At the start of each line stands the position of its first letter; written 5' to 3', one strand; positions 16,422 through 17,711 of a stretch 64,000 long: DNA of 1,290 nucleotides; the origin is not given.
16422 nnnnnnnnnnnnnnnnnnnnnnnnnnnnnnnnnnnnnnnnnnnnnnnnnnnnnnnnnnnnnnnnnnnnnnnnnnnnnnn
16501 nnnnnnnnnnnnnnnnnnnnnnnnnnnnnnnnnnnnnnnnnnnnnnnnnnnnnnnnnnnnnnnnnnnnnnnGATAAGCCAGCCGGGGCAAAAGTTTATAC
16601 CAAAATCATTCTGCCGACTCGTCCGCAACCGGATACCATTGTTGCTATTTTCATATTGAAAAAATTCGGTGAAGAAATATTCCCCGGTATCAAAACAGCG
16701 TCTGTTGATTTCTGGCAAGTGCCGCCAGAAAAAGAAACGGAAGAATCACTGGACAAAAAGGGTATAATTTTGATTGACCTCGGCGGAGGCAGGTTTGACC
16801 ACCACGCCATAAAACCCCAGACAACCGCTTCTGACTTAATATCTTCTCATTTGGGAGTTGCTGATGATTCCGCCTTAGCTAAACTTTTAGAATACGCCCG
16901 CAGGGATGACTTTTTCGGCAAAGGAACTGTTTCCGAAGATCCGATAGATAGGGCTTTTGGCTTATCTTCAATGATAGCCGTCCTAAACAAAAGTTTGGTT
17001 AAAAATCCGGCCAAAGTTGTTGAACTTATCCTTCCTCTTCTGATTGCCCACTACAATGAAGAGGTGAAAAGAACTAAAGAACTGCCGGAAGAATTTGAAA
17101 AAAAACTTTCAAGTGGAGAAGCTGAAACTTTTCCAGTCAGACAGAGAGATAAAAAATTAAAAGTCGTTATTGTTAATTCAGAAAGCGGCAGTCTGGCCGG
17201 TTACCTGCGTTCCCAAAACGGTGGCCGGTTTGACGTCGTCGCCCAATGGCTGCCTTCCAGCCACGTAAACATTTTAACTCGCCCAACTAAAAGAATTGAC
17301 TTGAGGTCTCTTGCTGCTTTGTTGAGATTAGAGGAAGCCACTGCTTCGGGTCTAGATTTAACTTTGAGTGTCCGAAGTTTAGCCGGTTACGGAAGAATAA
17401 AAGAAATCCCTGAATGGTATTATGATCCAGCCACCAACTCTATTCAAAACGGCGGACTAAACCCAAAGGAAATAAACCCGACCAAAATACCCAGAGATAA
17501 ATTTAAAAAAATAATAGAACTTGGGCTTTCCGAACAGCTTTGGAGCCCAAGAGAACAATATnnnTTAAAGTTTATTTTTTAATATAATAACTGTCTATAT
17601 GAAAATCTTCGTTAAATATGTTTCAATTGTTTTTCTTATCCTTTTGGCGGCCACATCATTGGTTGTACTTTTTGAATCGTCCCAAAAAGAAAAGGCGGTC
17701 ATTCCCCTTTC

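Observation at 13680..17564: Paralog pair: an intact-looking 2H + MYG1/DHH-like fusion and a stand-alone copy that has lost the DHH metal-binding motif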

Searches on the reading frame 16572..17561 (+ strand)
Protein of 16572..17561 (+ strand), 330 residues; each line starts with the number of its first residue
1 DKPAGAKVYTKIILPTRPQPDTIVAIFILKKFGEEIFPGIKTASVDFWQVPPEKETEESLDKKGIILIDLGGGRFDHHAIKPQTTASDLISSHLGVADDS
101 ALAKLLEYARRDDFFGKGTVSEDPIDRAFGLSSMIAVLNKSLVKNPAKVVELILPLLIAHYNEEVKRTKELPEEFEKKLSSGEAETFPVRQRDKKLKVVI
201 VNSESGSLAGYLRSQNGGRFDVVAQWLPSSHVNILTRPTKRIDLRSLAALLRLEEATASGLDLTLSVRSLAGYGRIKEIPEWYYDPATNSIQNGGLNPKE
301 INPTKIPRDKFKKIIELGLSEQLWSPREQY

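Call 18: search_solved_structures(query=A2, max_evalue=10, show_alignments=3)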
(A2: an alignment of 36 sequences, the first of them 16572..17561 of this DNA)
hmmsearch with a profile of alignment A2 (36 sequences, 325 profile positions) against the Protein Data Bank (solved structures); distinct sequences matched with E-value up to 10: 2.
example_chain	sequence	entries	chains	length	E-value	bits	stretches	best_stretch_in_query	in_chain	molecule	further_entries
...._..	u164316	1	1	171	0.85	11.7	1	159-197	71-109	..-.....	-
6sg9_Fa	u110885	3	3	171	1.4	11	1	159-197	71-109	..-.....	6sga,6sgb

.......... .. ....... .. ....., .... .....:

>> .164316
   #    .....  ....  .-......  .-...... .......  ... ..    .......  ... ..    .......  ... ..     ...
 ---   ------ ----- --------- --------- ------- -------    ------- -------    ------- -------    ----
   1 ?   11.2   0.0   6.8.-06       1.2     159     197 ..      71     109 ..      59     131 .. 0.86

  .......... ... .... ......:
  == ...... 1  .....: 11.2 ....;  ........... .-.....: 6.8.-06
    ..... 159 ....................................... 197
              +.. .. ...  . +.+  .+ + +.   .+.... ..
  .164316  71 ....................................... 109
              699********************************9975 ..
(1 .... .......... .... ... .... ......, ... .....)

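Call 26: predict_structure(alignment_id=A2)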
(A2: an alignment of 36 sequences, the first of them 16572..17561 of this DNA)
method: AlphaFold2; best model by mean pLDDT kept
length: 330 residues; sequences in the alignment: 36
mean_pLDDT: 90.0   pTM: 0.80
mean pLDDT of the five models: 90.0, 89.6, 88.9, 88.8, 88.4
residues with pLDDT >= 90: 243; 70-90: 61; 50-70: 19; < 50: 7
segments of 3 or more residues with pLDDT < 50: 1-3
pLDDT, mean of each block of 10 residues (from residue 1): 69 93 96 97 95 92 94 85 90 96 90 55 69 89 95 95 92 94 97 95 91 75 95 92 96 97 94 95 95 86 95 98 84
secondary structure, 60 per line:
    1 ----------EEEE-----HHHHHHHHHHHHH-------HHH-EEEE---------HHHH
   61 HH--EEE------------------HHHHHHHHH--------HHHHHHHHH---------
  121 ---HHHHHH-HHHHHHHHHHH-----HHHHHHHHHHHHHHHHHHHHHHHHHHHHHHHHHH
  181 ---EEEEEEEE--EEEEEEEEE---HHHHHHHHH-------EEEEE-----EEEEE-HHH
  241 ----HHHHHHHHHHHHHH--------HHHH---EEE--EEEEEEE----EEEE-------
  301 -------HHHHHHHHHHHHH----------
elements in order: E11-14 H20-32 E44-47 H57-62 E65-67 H86-94 H103-111 H124-129 H131-141 H147-180 E184-191 E194-202 H206-214 E222-226 E232-236 H245-258 H267-270 E274-276 E279-285 E290-293 H308-320
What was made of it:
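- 16572..17564 (+): Gene 6 C-domain: DHH/DHHA1-like domain with an intact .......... (16776-16805; DHH at 16797-16805). Model pLDDT 90 (call 26).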

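Call 30: fold_search(model_id=the predicted structure, library=pdb)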
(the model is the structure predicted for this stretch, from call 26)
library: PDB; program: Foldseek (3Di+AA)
matches with E <= 10: 453; with E <= 0.001: 2
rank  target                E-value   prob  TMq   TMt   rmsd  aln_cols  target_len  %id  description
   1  6mtz_A                3.9e-04  0.94  0.22  0.22  18.3       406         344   12  Crystal structure of an uncharacterized protein from Helicobacter pylori G27 (released 2018-12-19)
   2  6mtz_B                6.8e-04  0.94  0.24  0.23  19.0       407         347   11  Crystal structure of an uncharacterized protein from Helicobacter pylori G27 (released 2018-12-19)
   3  7bih_B                1.7e-02  0.57  0.25  0.20  22.0       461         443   10  Crystal structure of RecJ-Cdc45 from Methanothermobacter Thermoautotrophicus in the closed state. (released 2022-07-27)
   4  7bih_A                3.1e-02  0.54  0.27  0.22  22.2       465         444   11  Crystal structure of RecJ-Cdc45 from Methanothermobacter Thermoautotrophicus in the closed state. (released 2022-07-27)
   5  9r3w                  6.7e-01  0.04  0.10  0.07  17.0       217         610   11  Fungal tRNA ligase Trl1-LIG-KIN (released 2025-10-08)
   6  8iyf_A                8.0e-01  0.03  0.11  0.09  18.2       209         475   12  Structure of VldE-H182A in complex with GDP (released 2024-04-10)
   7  5wc6_A                9.0e-01  0.06  0.09  0.08  11.1       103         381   18  Structure of a bacterial polysialyltransferase at 2.2 Angstrom resolution (released 2017-08-02)
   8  4eum_A                9.0e-01  0.02  0.10  0.11  22.9       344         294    8  Crystal structure of a sugar kinase (Target EFI-502132) from Oceanicola granulosus with bound AMP, crystal form II (released 2012-05-16)
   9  4kgn_F                9.5e-01  0.08  0.09  0.16   9.5        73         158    8  Crystal structure of a tRNA (cytidine(34)-2'-O)-methyltransferase bound to S-adenosyl homocysteine (released 2013-05-08)
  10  3ilk_A                1.0e+00  0.04  0.11  0.14  22.1       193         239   13  The structure of a probable methylase family protein from Haemophilus influenzae Rd KW20 (released 2009-09-01)
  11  3t7d_B                1.0e+00  0.03  0.11  0.09  18.9       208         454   12  Vall from streptomyces hygroscopicus in complex with trehalose (released 2012-08-01)
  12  5wcn_A                1.1e+00  0.04  0.08  0.08  11.3       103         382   16  Structure of a bacterial polysialyltransferase in complex with CDP (released 2017-08-02)
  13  7mpk_C                1.2e+00  0.08  0.13  0.18   9.9       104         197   15  Crystal structure of TagA with UDP-GlcNAc (released 2021-12-29)
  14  4kgn_D                1.3e+00  0.08  0.09  0.17   9.8        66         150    9  Crystal structure of a tRNA (cytidine(34)-2'-O)-methyltransferase bound to S-adenosyl homocysteine (released 2013-05-08)
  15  3jrx                  1.3e+00  0.09  0.10  0.07  10.6        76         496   13  Crystal structure of the BC domain of ACC2 in complex with soraphen A (released 2010-01-12)
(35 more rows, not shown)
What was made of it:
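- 16572..17564 (+): Foldseek matches 6mtz (E 3.9e-4) and RecJ-Cdc45 7bih (E 0.017) (call 30).
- On DHH/DHHA1 phosphoesterase superfamily: Gene 6 C-domain: 6mtz E 3.9e-4 and 7bih E 0.017 (call 30), which is weaker.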

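Call 82: search_dna_similar(query=window:16572-17561:+, collection=phages, mode=protein, max_evalue=0.01, max_rows=10)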
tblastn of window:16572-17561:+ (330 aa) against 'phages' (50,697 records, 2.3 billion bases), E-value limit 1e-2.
No match.
